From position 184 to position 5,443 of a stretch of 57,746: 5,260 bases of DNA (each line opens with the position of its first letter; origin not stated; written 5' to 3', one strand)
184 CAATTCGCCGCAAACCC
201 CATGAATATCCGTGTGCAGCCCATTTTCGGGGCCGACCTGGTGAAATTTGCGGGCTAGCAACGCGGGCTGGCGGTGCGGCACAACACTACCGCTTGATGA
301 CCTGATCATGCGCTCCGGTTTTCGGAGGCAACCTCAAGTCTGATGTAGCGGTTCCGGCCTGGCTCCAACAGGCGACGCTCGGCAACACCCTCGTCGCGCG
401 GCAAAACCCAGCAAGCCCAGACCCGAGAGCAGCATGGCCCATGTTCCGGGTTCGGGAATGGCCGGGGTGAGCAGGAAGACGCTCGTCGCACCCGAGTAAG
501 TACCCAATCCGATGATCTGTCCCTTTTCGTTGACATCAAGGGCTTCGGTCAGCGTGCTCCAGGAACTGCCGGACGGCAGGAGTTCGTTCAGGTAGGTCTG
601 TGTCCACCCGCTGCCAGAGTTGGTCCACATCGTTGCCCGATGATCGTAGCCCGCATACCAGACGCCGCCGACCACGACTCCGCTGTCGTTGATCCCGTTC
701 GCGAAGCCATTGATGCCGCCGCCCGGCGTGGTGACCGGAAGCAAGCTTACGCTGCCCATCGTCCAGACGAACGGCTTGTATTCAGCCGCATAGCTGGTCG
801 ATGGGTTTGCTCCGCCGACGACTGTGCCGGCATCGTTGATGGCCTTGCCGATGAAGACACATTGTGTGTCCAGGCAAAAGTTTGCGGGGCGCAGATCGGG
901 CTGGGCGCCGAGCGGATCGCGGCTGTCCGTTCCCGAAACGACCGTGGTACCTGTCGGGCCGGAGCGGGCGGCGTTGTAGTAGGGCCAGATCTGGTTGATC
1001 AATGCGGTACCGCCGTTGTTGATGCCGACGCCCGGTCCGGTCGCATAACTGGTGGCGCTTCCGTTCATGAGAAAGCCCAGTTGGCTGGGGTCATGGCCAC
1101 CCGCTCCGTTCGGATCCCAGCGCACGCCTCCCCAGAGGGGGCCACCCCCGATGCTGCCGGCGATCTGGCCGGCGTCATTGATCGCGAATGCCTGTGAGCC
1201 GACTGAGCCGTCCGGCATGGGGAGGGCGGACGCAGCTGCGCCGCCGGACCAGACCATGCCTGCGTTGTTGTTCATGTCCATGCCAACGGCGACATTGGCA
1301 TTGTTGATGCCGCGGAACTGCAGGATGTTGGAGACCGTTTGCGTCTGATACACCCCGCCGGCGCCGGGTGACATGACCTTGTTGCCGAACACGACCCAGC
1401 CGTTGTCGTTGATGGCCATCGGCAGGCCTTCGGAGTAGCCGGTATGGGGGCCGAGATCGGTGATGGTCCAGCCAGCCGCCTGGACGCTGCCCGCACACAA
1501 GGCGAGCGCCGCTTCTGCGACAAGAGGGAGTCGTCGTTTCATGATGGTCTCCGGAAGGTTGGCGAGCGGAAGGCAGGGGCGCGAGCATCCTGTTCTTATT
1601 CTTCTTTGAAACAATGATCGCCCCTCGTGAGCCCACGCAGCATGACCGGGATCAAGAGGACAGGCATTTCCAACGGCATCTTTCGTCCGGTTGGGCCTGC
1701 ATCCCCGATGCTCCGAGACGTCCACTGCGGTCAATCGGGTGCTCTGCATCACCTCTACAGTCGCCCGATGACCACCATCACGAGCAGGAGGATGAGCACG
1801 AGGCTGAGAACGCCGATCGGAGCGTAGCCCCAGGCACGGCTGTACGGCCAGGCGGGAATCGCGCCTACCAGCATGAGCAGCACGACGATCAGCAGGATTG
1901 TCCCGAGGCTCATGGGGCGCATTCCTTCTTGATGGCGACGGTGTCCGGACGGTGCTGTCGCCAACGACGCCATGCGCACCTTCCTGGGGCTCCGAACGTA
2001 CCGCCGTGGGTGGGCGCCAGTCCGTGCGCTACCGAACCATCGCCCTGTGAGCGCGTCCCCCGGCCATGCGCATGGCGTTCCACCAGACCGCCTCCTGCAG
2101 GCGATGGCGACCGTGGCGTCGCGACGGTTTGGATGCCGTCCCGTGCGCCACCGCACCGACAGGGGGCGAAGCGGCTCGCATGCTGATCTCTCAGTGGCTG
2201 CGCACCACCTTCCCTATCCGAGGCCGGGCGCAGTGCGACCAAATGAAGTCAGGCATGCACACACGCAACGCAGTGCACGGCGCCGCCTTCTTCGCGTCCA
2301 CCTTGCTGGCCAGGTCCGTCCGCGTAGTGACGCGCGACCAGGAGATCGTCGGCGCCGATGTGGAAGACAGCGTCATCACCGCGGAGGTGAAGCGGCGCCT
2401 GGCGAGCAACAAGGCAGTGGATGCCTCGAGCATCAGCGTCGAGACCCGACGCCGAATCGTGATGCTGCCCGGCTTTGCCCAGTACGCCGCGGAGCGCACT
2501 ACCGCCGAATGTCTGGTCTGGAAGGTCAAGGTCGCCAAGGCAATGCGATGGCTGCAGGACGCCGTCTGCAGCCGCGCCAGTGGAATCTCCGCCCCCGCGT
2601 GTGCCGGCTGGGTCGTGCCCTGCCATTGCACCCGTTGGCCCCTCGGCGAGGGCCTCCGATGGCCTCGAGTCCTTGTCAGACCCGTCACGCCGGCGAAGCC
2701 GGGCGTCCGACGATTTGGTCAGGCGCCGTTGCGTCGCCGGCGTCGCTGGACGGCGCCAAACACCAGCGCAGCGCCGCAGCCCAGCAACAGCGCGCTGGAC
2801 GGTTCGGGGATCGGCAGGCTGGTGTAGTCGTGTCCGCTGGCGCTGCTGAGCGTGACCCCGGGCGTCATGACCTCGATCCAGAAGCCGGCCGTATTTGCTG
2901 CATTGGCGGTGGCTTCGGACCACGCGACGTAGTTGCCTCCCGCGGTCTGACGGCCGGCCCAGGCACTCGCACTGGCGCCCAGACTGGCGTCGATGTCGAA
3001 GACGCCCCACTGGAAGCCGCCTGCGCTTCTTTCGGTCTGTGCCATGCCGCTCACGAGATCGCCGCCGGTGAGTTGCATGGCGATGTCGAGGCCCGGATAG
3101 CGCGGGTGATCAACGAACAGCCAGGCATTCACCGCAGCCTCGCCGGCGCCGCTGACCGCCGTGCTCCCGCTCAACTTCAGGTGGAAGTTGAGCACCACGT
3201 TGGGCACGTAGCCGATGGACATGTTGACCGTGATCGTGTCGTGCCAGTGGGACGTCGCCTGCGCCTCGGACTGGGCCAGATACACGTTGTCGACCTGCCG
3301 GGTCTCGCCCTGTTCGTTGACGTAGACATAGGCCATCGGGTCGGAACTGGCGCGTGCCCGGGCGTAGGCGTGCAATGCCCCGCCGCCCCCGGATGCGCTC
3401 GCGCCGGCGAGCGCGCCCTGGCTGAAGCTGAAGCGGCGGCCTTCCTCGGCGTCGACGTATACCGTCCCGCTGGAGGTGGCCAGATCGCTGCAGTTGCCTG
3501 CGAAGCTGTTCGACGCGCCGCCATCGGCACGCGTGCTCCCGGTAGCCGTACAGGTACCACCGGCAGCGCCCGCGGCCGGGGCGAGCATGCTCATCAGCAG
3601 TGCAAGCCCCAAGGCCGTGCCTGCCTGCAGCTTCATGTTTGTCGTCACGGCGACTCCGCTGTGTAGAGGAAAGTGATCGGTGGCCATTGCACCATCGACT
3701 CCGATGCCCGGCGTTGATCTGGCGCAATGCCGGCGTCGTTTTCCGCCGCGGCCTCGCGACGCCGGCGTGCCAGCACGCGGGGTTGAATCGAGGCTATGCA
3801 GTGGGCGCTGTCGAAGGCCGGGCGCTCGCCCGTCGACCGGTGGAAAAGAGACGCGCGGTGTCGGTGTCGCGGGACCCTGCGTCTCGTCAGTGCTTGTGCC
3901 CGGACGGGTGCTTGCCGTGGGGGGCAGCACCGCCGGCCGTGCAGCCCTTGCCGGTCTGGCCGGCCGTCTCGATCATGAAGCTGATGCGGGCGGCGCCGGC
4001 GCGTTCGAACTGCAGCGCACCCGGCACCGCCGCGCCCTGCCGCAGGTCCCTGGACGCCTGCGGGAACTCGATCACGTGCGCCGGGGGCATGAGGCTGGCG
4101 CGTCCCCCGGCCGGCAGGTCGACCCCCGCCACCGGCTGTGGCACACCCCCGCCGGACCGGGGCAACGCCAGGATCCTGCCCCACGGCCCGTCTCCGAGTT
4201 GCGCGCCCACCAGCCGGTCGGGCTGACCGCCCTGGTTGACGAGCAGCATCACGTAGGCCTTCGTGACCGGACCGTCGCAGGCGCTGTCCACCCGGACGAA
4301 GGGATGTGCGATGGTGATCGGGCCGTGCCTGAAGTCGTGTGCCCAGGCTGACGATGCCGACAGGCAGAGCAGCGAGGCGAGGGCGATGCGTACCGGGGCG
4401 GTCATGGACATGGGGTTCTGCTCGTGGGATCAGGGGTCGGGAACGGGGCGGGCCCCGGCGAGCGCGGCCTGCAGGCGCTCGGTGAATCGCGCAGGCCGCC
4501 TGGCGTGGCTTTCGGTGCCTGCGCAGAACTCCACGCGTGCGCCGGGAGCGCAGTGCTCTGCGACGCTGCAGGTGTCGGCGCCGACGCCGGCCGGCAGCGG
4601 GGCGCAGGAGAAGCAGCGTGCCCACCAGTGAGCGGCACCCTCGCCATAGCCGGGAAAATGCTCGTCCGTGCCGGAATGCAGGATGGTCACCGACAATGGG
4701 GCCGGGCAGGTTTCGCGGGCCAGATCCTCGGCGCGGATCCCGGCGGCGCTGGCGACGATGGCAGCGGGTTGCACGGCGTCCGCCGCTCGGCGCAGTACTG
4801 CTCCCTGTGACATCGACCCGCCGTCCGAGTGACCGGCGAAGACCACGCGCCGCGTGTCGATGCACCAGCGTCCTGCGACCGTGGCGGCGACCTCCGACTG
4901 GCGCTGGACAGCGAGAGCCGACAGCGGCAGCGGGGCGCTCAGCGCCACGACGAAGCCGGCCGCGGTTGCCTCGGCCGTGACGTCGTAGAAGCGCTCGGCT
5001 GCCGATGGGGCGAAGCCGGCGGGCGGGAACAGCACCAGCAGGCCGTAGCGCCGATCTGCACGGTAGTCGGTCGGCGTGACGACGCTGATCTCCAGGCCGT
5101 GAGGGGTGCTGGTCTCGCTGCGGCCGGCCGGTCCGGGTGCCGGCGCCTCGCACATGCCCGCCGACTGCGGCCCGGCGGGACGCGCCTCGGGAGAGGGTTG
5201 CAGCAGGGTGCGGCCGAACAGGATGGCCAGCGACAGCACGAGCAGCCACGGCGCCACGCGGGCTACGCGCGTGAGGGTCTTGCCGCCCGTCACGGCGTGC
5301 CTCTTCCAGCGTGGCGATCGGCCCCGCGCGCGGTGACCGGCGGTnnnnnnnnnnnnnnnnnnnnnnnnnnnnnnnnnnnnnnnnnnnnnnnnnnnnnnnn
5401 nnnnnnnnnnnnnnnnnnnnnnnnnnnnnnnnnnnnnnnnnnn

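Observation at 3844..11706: Divergent copper membrane monooxygenase (xmoCAB) operon with an unusually long copper-handling tail and no canonical partner pathway nearby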

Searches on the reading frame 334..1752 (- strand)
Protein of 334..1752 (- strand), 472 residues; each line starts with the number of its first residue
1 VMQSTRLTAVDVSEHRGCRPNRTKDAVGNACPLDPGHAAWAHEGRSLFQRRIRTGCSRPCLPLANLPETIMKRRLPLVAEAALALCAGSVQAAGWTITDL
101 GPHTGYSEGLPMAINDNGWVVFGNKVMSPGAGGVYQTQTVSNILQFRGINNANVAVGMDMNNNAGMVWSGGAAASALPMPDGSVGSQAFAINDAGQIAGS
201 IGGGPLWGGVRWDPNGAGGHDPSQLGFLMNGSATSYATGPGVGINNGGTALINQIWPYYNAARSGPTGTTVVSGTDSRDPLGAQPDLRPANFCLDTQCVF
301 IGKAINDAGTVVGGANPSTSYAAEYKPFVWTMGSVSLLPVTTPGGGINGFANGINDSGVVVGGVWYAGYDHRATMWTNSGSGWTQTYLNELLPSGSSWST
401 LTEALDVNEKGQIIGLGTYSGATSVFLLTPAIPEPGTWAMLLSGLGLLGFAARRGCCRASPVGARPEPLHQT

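Call 25: search_protein_families(library=pfam, proteins=[window:334-1752:-])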
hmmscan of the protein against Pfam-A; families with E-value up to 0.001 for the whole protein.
window:334-1752:- (472 aa): 2 families
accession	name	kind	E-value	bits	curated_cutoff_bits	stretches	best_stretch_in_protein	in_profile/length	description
PF07589.16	PEP-CTERM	-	3.1e-08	33.8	20.7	1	431-454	1-23/24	PEP-CTERM motif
PF11949.14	DUF3466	-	3.4e-06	26.3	25.1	0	301-363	385-449/609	Protein of unknown function (DUF3466)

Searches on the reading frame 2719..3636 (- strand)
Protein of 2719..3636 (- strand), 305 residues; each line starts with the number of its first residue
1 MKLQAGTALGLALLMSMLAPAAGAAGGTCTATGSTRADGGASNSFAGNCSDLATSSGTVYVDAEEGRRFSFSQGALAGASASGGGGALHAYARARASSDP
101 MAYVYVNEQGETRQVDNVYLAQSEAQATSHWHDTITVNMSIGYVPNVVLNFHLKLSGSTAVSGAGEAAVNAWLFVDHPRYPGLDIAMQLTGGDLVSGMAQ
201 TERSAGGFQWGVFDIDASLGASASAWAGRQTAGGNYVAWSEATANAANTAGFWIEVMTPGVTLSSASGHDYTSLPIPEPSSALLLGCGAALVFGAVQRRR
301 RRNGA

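Call 25: search_protein_families(library=pfam, proteins=[window:2719-3636:-])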
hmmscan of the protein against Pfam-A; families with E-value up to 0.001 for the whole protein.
window:2719-3636:- (305 aa): 0 families

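Call 55: search_protein_families(library=pfam, proteins=[window:2719-3636:-], max_evalue=10)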
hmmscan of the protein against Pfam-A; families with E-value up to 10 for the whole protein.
window:2719-3636:- (305 aa): 1 family
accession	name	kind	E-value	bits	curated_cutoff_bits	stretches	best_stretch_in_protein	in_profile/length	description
PF07589.16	PEP-CTERM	-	0.0083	16.6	20.7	1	275-299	1-22/24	PEP-CTERM motif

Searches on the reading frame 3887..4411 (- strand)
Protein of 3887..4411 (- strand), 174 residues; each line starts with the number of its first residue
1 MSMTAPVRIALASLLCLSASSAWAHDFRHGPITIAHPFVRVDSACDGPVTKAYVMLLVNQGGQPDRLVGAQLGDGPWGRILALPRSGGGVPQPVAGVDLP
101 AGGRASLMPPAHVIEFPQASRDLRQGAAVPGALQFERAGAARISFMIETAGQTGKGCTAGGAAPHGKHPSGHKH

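Call 11: search_protein_families(library=pfam, proteins=[window:3887-4411:-])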
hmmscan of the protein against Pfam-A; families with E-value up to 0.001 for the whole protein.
window:3887-4411:- (174 aa): 1 family
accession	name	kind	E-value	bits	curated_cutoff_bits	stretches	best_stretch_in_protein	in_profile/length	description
PF04314.18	PCuAC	-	4.9e-08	33.3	29.4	1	36-141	3-107/109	Copper chaperone PCu(A)C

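Call 12: search_protein_families(library=ncbifam, proteins=[window:3887-4411:-])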
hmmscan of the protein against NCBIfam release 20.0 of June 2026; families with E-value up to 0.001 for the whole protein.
window:3887-4411:- (174 aa): 0 families

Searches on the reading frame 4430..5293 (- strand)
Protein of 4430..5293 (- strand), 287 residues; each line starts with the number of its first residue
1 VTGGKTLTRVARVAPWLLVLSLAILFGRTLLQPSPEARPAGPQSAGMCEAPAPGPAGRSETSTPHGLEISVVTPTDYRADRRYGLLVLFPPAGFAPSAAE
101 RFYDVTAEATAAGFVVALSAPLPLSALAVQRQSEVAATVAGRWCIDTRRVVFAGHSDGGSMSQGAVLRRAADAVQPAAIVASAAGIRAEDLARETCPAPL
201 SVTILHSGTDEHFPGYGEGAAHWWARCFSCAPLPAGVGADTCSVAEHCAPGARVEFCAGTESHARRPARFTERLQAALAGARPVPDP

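Call 11: search_protein_families(library=pfam, proteins=[window:4430-5293:-])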
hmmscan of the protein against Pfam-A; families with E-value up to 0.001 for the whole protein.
window:4430-5293:- (287 aa): 0 families

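Call 12: search_protein_families(library=ncbifam, proteins=[window:4430-5293:-])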
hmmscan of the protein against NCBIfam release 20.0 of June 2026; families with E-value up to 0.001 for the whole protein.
window:4430-5293:- (287 aa): 1 family
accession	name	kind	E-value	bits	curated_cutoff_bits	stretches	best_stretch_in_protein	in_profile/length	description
NF050058.1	e_dPHAscl_type1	hypoth_equivalog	0.00099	18.7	150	0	136-189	92-144/276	extracellular catalytic domain type 1 short-chain-length polyhydroxyalkanoate depolymerase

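Call 37: search_solved_structures(query=window:4430-5293:-, max_evalue=10, show_alignments=2)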
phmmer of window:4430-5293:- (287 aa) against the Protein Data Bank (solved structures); distinct sequences matched with E-value up to 10: 1.
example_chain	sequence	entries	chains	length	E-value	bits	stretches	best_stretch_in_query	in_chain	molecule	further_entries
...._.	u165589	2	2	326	0.47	13.1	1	141-204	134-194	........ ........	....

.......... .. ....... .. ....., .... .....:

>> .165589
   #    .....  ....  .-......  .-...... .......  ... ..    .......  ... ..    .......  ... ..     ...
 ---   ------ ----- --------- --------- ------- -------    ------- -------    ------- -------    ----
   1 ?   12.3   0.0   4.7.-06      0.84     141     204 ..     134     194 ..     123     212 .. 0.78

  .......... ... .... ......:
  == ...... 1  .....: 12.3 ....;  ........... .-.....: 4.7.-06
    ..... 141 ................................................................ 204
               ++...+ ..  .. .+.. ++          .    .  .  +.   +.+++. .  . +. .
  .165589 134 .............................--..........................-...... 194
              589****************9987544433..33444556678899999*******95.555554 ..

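Call 53: find_homologous_proteins(query=window:4430-5293:-)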
Query window:4430-5293:- (287 aa): 30 proteins with E <= 0.001 among 8000 candidates.
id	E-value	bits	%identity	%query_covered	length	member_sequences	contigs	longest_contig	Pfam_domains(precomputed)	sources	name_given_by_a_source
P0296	6.2e-183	625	100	100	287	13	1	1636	-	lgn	-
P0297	5.3e-159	546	87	100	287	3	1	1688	-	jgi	-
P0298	3.7e-157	540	86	100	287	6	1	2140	-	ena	-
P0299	9.1e-156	536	86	100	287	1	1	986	-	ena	-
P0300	1.6e-143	495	82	91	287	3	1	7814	-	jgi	jgi:polyhydroxybutyrate depolymerase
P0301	5.4e-137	474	81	91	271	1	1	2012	-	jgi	-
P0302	5.6e-104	366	60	94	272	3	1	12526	-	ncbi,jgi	jgi:polyhydroxybutyrate depolymerase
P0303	2.1e-101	357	64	95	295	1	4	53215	-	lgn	-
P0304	1.1e-92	329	57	96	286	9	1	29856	-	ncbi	-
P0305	2.7e-65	239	48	87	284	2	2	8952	-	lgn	-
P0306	5.8e-65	238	46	86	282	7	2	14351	-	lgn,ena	-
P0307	1.4e-64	236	45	91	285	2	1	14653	-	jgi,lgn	-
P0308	2.3e-64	236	46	86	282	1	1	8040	-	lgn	-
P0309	9.8e-63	230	44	86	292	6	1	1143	-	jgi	-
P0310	2.1e-62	229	48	77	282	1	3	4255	-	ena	-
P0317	2.2e-49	187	46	76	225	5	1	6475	-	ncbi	ncbi:MAG: poly(3-hydroxybutyrate) depolymerase [Methylocella sp.]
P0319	4.1e-48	182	42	87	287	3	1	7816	-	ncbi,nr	ncbi:MAG: hypothetical protein L0Y50_09630 [Beijerinckiaceae bacterium]|nr:hypothetical protein [Bei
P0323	4.4e-40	156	38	74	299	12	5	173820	-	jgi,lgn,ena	-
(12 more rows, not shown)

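Call 55: search_protein_families(library=pfam, proteins=[window:4430-5293:-], max_evalue=10)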
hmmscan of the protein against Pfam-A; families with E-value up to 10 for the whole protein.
window:4430-5293:- (287 aa): 4 families
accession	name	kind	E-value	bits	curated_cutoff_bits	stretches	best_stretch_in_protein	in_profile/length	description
PF07859.19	Abhydrolase_3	-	0.01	16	25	1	140-189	64-113/210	alpha/beta hydrolase fold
PF12695.13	Abhydrolase_5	-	0.033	14.4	27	1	102-183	15-90/164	Alpha/beta hydrolase family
PF12146.15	Hydrolase_4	-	0.23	11.2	27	1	148-188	76-113/239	Serine aminopeptidase, S33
PF00326.27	Peptidase_S9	-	0.24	11.3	22.6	1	134-168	50-84/213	Prolyl oligopeptidase family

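Call 61: predict_structure(alignment_id=A1)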
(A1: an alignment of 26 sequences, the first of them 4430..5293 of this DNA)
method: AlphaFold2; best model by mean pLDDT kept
length: 287 residues; sequences in the alignment: 26
mean_pLDDT: 91.7   pTM: 0.89
mean pLDDT of the five models: 91.7, 90.8, 90.2, 90.1, 87.9
residues with pLDDT >= 90: 208; 70-90: 69; 50-70: 10; < 50: 0
segments of 3 or more residues with pLDDT < 50: none
pLDDT, mean of each block of 10 residues (from residue 1): 67 89 85 93 84 91 97 96 97 93 96 97 93 97 96 97 94 95 91 96 93 91 97 81 95 95 89 95 79
secondary structure, 60 per line:
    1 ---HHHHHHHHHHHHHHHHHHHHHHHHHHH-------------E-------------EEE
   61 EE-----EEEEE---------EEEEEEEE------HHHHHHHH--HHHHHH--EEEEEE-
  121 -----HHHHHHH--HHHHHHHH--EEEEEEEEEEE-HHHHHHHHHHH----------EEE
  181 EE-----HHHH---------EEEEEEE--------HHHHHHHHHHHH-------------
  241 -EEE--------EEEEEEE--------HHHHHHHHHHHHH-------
elements in order: H4-30 E58-62 E68-72 E82-89 H96-103 H106-111 E114-119 H126-132 H135-142 E145-155 H157-167 E178-182 H188-191 E201-207 H216-227 E242-244 E253-259 H268-280

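Call 64: fold_search(model_id=the predicted structure, library=pdb)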
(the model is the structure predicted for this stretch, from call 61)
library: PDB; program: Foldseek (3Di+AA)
matches with E <= 10: 1654; with E <= 0.001: 909
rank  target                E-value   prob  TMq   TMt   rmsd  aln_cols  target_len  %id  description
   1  8jh8_A                2.2e-11  1.00  0.65  0.76   4.0       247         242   15  Structure-based characterization and improvement of an enzymatic activity of Acremonium alcalophilum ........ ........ (released 2024-04-17)
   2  8daj                  6.3e-11  1.00  0.58  0.55   5.6       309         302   15  Structure and Biochemistry of a Promiscuous Thermophilic Polyhydroxybutyrate Depolymerase from Lihuaxuella thermophilia (released 2023-02-15)
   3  9byu                  5.1e-10  1.00  0.56  0.54   6.2       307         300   14  Structure and stability of an apo thermophilic esterase that hydrolyzes polyhydroxybutyrate (released 2024-11-06)
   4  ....                  2.1e-09  1.00  0.56  0.54   7.3       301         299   14  Acetyl xylan esterase B from Aspergillus oryzae (AoAXEB), apo form (released 2025-02-05)
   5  7y4f_A                9.4e-09  1.00  0.51  0.22   5.5       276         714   13  bacterial DPP4 (released 2023-06-14)
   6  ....                  2.6e-08  1.00  0.56  0.54   6.8       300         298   14  Acetyl xylan esterase B from Aspergillus oryzae (AoAXEB), succinate complex form (released 2025-02-05)
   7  5olj                  3.3e-08  1.00  0.51  0.23   5.4       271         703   14  Crystal structure of Porphyromonas gingivalis dipeptidyl peptidase 4 (released 2017-09-06)
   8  3wyd_A                3.7e-08  1.00  0.53  0.76   3.3       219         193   17  C-terminal esterase domain of LC-Est1 (released 2014-11-12)
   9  7y4g_A                4.7e-08  1.00  0.52  0.23   5.2       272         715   14  sit-bound btDPP4 (released 2023-06-14)
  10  3wyd_B                5.0e-08  1.00  0.54  0.79   3.2       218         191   17  C-terminal esterase domain of LC-Est1 (released 2014-11-12)
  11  2ecf                  5.6e-08  1.00  0.50  0.22   6.3       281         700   14  Crystal Structure of Dipeptidyl Aminopeptidase IV from Stenotrophomonas maltophilia (released 2008-02-26)
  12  6y0f_D                7.6e-08  1.00  0.47  0.21   5.6       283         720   14  Structure of human FAPalpha in complex with linagliptin (released 2021-02-17)
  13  8iyb_A                8.1e-08  1.00  0.54  0.56   5.3       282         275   13  Structure insight into substrate recognition and catalysis by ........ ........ from Aspergillus sydowii (released 2023-10-25)
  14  1r9m_A                9.6e-08  1.00  0.50  0.22   5.4       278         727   12  Crystal Structure of Human Dipeptidyl Peptidase IV at 2.1 Ang. Resolution. (released 2004-06-29)
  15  4a5s_B                1.0e-07  1.00  0.50  0.22   4.9       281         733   10  CRYSTAL STRUCTURE OF HUMAN DPP4 IN COMPLEX WITH A NOVAL HETEROCYCLIC DPP4 INHIBITOR (released 2012-02-08)
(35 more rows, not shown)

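Call 80: find_encoding_contigs(protein=P0319, flank=10000, max_places=1)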
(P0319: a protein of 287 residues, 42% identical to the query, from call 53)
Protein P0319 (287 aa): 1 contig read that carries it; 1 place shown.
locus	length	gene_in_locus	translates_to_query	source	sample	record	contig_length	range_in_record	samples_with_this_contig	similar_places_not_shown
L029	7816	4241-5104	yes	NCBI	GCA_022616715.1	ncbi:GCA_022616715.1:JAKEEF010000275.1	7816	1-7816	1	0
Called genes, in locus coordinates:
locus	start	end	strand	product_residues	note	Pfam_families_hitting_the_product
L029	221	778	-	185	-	-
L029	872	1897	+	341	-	PF01145:Band_7, PF16200:Band_7_C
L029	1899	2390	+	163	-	PF01957:NfeD (weak)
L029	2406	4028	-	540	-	PF03853:YjeF_N, PF01256:Carb_kinase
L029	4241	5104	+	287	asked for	-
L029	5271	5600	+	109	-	PF08755:YccV-like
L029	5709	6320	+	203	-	PF04229:GrpB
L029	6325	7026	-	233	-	PF07885:Ion_trans_2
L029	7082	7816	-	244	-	PF03989:DNA_gyraseA_C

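Call 81: find_encoding_contigs(protein=P0323, flank=10000, max_places=1)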
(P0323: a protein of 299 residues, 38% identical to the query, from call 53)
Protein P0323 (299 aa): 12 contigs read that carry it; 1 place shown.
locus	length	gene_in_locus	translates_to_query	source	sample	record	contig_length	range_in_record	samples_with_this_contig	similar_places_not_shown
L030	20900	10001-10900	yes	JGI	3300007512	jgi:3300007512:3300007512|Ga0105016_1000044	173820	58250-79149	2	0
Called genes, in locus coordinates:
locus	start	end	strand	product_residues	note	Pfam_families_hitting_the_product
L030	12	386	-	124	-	PF00903:Glyoxalase, PF13669:Glyoxalase_4 (weak)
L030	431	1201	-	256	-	PF01507:PAPS_reduct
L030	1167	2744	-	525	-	PF04262:Glu_cys_ligase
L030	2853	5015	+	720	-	PF00270:DEAD, PF00271:Helicase_C, PF16124:RecQ_Zn_bind, PF09382:RQC, PF00570:HRDC, PF14493:HTH_40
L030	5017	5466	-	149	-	PF06853:DUF1249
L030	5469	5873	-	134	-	PF01242:PTPS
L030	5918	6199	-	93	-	-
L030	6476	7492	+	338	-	PF00579:tRNA-synt_1b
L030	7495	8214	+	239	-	-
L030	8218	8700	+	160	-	PF00583:Acetyltransf_1, PF13673:Acetyltransf_10, PF13508:Acetyltransf_7, PF08445:FR47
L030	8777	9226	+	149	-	PF05099:TerB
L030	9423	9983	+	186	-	-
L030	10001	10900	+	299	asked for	-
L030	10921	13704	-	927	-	PF18339:Tudor_1_RapA, PF18337:Tudor_RapA, PF00176:SNF2-rel_dom, PF04851:ResIII, PF00270:DEAD, PF00271:Helicase_C, PF12137:RapA_C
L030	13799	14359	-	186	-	PF01205:Impact_N, PF09186:DUF1949 (faint)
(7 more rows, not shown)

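Call 82: find_encoding_contigs(protein=P0317, flank=10000, max_places=1)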
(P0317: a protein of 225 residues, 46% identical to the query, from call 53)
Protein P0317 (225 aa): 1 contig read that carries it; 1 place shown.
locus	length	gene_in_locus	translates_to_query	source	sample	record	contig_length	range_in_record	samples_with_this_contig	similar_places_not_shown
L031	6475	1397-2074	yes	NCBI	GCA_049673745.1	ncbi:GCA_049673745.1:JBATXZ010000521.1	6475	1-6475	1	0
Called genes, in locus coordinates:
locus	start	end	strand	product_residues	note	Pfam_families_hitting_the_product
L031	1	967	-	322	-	PF03853:YjeF_N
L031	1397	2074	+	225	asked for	-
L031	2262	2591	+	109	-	PF08755:YccV-like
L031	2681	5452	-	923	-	PF00521:DNA_topoisoIV, PF03989:DNA_gyraseA_C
